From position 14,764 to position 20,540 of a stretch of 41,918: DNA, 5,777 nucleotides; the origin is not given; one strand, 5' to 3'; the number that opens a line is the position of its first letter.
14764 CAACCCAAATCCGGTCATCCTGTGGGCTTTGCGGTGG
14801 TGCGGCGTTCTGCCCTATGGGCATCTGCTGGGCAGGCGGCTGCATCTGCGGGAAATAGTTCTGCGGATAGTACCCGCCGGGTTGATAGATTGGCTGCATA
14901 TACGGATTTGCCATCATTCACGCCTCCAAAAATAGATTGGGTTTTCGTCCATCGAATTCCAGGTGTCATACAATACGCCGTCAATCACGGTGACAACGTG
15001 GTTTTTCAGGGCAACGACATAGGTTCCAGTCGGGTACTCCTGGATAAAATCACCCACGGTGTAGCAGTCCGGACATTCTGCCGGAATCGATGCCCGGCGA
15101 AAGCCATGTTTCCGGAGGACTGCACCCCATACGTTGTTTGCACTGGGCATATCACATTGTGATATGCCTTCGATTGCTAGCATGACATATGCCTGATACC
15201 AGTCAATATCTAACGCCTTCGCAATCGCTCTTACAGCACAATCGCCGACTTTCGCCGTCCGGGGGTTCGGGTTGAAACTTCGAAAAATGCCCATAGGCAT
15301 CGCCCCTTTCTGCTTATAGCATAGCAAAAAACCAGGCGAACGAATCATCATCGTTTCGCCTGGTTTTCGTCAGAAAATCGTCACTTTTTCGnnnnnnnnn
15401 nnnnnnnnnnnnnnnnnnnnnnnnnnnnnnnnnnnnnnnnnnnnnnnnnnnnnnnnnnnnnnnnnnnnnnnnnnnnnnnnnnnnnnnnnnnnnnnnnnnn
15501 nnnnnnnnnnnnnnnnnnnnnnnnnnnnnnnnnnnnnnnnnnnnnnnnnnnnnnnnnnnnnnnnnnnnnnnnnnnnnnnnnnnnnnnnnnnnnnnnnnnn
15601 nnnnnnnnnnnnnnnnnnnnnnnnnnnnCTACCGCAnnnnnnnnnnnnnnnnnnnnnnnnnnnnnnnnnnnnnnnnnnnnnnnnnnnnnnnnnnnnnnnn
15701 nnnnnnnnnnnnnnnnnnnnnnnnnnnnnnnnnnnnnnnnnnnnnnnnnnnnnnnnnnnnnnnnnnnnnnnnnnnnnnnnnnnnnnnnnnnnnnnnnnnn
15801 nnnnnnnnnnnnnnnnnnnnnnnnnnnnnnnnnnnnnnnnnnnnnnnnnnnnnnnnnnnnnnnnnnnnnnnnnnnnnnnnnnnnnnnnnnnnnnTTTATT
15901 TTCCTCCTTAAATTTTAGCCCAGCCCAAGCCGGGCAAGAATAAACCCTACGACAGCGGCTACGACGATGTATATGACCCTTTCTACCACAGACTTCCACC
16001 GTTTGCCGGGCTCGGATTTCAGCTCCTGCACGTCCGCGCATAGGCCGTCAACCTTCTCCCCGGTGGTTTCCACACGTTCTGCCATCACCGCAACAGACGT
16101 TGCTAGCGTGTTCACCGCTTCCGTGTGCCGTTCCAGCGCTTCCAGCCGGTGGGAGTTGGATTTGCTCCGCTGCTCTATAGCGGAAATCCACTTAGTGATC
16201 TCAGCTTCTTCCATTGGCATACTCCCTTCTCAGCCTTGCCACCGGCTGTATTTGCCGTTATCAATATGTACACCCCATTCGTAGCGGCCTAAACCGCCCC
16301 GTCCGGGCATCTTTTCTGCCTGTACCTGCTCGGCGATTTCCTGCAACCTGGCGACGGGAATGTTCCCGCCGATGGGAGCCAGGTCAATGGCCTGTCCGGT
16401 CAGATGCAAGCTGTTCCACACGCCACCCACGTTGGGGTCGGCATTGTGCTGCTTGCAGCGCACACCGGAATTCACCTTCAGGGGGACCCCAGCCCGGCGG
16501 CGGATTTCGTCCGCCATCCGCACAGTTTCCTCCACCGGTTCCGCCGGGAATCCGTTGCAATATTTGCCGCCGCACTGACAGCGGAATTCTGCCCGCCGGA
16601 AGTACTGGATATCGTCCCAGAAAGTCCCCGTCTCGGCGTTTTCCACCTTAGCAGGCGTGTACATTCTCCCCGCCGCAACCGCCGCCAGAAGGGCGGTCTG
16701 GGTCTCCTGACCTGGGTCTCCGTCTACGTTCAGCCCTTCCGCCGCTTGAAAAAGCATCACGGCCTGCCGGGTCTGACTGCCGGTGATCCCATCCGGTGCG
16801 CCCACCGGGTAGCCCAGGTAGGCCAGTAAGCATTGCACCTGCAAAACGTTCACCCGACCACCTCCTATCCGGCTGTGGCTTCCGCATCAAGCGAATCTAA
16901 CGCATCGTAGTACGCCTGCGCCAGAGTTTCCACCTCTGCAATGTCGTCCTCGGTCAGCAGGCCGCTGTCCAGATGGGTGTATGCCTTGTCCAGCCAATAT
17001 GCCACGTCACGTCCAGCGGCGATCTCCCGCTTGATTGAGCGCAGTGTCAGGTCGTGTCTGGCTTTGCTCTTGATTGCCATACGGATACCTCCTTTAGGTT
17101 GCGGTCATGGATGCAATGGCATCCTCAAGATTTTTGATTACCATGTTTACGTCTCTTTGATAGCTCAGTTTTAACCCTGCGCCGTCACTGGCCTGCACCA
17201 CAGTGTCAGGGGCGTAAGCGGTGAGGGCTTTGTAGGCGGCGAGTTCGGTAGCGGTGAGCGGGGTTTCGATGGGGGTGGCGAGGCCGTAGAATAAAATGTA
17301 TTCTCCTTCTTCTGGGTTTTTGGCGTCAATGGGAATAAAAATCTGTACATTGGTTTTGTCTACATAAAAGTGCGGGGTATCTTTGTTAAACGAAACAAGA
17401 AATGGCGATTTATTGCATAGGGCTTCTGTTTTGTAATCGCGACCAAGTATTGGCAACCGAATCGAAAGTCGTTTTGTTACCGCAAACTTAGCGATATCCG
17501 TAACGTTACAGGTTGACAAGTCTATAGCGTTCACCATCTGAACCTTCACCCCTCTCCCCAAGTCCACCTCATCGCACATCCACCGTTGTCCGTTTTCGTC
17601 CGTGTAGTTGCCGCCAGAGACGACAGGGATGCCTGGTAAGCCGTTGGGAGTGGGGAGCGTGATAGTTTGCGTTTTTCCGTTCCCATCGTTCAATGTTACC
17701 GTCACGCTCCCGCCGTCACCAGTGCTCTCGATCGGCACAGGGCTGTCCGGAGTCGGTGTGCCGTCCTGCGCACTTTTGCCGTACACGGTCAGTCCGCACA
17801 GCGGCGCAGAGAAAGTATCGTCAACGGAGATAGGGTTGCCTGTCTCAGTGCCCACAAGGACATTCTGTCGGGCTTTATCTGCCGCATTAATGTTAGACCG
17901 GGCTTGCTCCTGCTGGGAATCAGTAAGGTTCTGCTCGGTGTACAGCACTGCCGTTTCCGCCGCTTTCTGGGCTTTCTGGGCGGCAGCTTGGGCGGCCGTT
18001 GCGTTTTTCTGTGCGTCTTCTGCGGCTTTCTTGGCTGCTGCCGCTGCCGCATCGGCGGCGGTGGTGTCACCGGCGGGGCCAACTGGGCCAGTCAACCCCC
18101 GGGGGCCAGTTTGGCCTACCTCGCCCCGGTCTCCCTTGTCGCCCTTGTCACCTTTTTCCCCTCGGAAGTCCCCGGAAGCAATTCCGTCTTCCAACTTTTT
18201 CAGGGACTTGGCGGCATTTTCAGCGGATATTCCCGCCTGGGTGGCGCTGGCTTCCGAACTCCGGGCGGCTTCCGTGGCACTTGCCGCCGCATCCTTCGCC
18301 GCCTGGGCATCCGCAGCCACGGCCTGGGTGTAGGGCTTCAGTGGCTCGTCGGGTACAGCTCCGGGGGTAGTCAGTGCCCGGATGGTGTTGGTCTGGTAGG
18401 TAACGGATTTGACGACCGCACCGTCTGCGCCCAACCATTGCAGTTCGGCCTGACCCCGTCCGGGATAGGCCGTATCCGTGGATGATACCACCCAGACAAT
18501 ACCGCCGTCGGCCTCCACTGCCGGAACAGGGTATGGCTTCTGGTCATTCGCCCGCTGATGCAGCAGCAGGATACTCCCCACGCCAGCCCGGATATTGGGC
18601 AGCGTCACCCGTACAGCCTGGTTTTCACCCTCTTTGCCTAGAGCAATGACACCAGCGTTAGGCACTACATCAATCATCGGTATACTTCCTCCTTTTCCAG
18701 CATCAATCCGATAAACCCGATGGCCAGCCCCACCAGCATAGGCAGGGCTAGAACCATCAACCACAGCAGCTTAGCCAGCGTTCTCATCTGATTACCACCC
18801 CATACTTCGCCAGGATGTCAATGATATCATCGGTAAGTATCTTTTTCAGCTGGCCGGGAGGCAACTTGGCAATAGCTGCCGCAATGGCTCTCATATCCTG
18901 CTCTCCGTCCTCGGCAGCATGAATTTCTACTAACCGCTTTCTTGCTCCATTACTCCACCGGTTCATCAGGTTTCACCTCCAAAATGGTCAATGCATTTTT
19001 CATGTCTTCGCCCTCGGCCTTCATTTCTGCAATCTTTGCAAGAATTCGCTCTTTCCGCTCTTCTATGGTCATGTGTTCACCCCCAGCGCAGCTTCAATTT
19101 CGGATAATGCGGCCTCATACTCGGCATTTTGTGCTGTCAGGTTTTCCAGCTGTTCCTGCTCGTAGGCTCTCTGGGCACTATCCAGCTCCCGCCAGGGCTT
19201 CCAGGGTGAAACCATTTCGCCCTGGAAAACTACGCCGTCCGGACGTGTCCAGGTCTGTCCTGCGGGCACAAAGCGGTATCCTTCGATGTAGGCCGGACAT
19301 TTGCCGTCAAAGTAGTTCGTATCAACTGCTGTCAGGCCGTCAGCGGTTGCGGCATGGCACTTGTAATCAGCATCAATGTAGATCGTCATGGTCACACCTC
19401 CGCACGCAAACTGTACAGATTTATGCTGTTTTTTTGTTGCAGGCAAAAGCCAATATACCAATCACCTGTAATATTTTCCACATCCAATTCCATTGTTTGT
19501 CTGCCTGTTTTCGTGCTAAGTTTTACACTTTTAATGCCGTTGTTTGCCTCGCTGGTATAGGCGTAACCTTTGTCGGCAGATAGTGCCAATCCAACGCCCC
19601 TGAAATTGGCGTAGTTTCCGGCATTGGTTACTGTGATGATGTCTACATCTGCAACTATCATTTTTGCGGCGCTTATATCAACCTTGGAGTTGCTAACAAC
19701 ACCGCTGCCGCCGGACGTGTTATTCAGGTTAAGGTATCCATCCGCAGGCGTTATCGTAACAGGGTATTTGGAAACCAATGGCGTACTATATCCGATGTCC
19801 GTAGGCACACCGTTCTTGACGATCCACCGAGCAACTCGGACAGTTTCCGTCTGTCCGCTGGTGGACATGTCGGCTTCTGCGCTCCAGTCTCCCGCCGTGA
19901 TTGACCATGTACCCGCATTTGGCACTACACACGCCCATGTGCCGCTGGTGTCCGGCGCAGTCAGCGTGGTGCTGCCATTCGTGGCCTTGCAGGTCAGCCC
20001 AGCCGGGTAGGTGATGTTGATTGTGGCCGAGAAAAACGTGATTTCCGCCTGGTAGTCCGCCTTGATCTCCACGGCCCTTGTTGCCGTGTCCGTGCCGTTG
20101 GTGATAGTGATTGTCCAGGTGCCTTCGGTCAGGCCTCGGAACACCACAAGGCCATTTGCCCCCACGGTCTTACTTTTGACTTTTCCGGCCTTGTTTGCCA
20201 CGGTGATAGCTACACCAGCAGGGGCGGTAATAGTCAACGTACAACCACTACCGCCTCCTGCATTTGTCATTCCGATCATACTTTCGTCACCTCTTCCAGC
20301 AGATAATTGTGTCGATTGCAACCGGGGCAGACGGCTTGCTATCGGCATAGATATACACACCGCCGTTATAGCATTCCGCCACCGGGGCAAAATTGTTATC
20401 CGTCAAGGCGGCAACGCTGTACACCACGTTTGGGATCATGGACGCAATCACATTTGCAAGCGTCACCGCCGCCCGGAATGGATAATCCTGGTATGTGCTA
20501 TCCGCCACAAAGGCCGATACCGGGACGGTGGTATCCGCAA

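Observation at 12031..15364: Terminator-bracketed eight-gene unit of extreme low-complexity, Cys-rich and membrane proteins in the moron slot: candidate undescribed system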

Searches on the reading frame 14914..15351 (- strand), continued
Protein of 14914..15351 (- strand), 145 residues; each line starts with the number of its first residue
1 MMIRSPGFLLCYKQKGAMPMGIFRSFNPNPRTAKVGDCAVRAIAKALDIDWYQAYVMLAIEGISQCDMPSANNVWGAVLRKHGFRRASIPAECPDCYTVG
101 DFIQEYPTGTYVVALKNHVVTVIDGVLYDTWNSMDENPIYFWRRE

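Call 93: get_annotated_region(hit=H55, flank=4000)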
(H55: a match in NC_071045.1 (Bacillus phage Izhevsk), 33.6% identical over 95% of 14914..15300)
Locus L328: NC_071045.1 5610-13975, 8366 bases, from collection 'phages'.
description: Bacillus phage Izhevsk, complete genome.
organism: Bacillus phage Izhevsk (NCBI taxid 2724322)
taxonomy: Viruses; Duplodnaviria; Heunggongvirae; Uroviricota; Caudoviricetes; Joanripponvirinae; Tsamsavirus; Tsamsavirus izhevsk
host: Bacillus cereus VKM B-370; source: soil sample; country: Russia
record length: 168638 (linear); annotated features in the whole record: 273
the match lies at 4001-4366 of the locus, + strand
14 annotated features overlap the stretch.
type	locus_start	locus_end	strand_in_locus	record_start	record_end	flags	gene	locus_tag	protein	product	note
CDS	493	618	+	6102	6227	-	-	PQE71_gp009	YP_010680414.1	hypothetical protein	-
CDS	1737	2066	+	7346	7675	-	-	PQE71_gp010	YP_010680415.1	hypothetical protein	-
CDS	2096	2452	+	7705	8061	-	-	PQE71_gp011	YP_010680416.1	hypothetical protein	-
CDS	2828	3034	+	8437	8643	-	-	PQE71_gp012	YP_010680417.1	hypothetical protein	-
CDS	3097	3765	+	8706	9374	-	-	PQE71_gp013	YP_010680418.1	serine-threonine kinase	-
CDS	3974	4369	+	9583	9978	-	-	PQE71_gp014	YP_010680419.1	putative peptidase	-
CDS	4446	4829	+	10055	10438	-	-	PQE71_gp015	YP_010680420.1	putative signal peptide-containing lipoprotein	-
CDS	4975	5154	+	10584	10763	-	-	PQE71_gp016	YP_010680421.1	hypothetical protein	-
CDS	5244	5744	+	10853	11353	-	-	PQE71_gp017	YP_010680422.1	ocr-like anti-restriction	putative T7 Ocr-like protein, type I DNA restriction enzymes inhibitor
CDS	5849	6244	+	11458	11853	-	-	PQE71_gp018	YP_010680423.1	hypothetical protein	-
CDS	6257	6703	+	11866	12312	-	-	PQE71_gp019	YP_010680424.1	hypothetical protein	-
CDS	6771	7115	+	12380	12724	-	-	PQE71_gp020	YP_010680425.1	hypothetical protein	-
CDS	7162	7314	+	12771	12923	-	-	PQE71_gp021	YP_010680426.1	putative signal peptide-containing lipoprotein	-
CDS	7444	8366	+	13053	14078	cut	-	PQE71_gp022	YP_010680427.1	peptidase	-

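Call 94: search_protein_families(library=padloc, proteins=[window:14914-15300:-], max_evalue=0.1)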
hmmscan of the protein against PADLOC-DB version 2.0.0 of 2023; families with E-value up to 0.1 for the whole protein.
window:14914-15300:- (128 aa): 0 families

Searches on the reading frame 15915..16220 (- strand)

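Call 50: search_protein_families(library=pfam, proteins=[window:15915-16220:-], max_evalue=0.1)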
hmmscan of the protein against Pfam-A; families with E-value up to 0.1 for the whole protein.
window:15915-16220:- (101 aa): 12 families
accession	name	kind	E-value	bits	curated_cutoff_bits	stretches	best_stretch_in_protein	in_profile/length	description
PF09769.14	ApoO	-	7.5e-05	23.1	31.4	1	37-98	25-86/131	Apolipoprotein O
PF00482.28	T2SSF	-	0.0012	19.3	25.2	1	5-95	28-119/125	Type II secretion system (T2SS), protein F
PF24073.1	DUF7365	-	0.0045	17.6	27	1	7-69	41-99/101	Coiled-coil region of unknown function (DUF7365)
PF23991.1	DUF7310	-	0.0062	17.4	40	1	4-52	24-72/83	Coiled-coil region of unknown function (DUF7310)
PF25004.1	DUF7782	-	0.0096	16.6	27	1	33-91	17-75/120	Domain of unknown function (DUF7782)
PF19111.5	DUF5798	-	0.026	15.2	27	0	34-67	22-55/89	Family of unknown function (DUF5798)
PF12325.13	TMF_TATA_bd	-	0.026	15.1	29.1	1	5-69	46-106/115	TATA element modulatory factor 1 TATA binding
PF00435.27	Spectrin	-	0.029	15.3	29.9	1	6-76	11-83/105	Spectrin repeat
PF10139.14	Virul_Fac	-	0.032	12.9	28.1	1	6-94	708-791/878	Putative bacterial virulence factor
PF10779.14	XhlA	-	0.049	14.2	34.7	1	26-70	3-47/67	Haemolysin XhlA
PF15619.11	Lebercilin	-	0.086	12.8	34.3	0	4-69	118-184/193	Ciliary protein causing Leber congenital amaurosis disease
PF20088.4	DUF6480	-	0.097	13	25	0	68-96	44-72/78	Family of unknown function (DUF6480)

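Call 68: search_protein_families(library=phrogs, proteins=[window:15915-16220:-], max_evalue=0.01)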
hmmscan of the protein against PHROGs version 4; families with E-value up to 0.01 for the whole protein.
window:15915-16220:- (101 aa): 3 families
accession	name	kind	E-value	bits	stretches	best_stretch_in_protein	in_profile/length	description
phrog_937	-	other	6.5e-14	53.3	1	4-99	5-111/115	hemolysin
phrog_1193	-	other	8.4e-06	26.7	1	29-95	15-67/76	hemolysin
phrog_8140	-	unknown function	0.0016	19.6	1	26-56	41-71/82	-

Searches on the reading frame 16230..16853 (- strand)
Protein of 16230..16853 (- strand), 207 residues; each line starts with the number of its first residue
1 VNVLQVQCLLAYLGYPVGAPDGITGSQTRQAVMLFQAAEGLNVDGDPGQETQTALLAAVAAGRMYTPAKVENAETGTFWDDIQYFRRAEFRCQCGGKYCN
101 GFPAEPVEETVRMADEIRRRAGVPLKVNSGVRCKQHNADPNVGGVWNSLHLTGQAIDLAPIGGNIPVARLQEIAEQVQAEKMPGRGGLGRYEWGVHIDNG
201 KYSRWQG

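Call 50: search_protein_families(library=pfam, proteins=[window:16230-16853:-], max_evalue=0.1)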
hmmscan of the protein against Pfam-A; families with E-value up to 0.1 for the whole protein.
window:16230-16853:- (207 aa): 4 families
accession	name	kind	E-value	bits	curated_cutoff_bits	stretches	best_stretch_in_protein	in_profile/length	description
PF01471.23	PG_binding_1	-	2.6e-15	56.8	23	1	2-55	4-57/57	Putative peptidoglycan binding domain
PF08291.16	Peptidase_M15_3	-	1.1e-14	54.9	23.2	1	84-198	2-108/108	Peptidase M15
PF09374.15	PG_binding_3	-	0.0012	19.4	24.6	1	5-35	5-33/76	Predicted Peptidoglycan domain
PF05951.18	Peptidase_M15_2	-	0.0076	16.4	27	1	129-205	78-153/153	Bacterial protein of unknown function (DUF882)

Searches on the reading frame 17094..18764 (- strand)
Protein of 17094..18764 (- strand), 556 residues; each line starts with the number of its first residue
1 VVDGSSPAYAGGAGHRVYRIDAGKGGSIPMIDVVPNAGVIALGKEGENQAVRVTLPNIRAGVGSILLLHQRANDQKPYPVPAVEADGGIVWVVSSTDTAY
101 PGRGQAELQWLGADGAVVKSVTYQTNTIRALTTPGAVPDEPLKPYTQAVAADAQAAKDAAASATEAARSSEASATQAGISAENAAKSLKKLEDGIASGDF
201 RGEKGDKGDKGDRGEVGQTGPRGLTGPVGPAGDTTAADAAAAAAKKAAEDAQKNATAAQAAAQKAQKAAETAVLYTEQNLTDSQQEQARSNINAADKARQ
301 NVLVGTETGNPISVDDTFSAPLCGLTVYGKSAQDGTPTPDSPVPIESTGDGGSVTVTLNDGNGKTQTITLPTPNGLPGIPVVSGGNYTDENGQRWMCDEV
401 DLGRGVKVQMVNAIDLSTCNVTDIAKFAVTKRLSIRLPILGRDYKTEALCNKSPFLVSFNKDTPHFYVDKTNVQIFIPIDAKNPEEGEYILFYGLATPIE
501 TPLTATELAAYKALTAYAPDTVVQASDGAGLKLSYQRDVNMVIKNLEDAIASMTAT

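Call 50: search_protein_families(library=pfam, proteins=[window:17094-18764:-], max_evalue=0.1)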
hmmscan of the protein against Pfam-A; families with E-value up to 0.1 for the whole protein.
window:17094-18764:- (556 aa): 1 family
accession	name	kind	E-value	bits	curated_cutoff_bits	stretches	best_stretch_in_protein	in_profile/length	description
PF01391.23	Collagen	-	1.4e-05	25.2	27.2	1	202-233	13-44/60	Collagen triple helix repeat (20 copies)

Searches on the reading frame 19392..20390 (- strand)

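Call 50: search_protein_families(library=pfam, proteins=[window:19392-20390:-], max_evalue=0.1)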
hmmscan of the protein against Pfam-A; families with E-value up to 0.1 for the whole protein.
window:19392-20390:- (332 aa): 5 families
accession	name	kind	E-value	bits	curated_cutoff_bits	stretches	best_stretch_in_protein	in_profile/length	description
PF23560.1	GBD_Hemicentin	-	6.6e-06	26.4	27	0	46-99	34-88/100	Hemicentin galactose-binding domain-like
PF13620.12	CarboxypepD_reg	-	0.0009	20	32.3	1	58-119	15-79/82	Carboxypeptidase regulatory-like domain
PF01483.27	P_proprotein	-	0.053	14.1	21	0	51-101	19-73/86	Proprotein convertase P-domain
PF17210.9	SdrD_B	-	0.057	14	29.7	1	58-107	25-75/112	SdrD B-like domain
PF17802.7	SpaA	-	0.074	13.7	23.1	0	58-95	17-57/91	Prealbumin-like fold domain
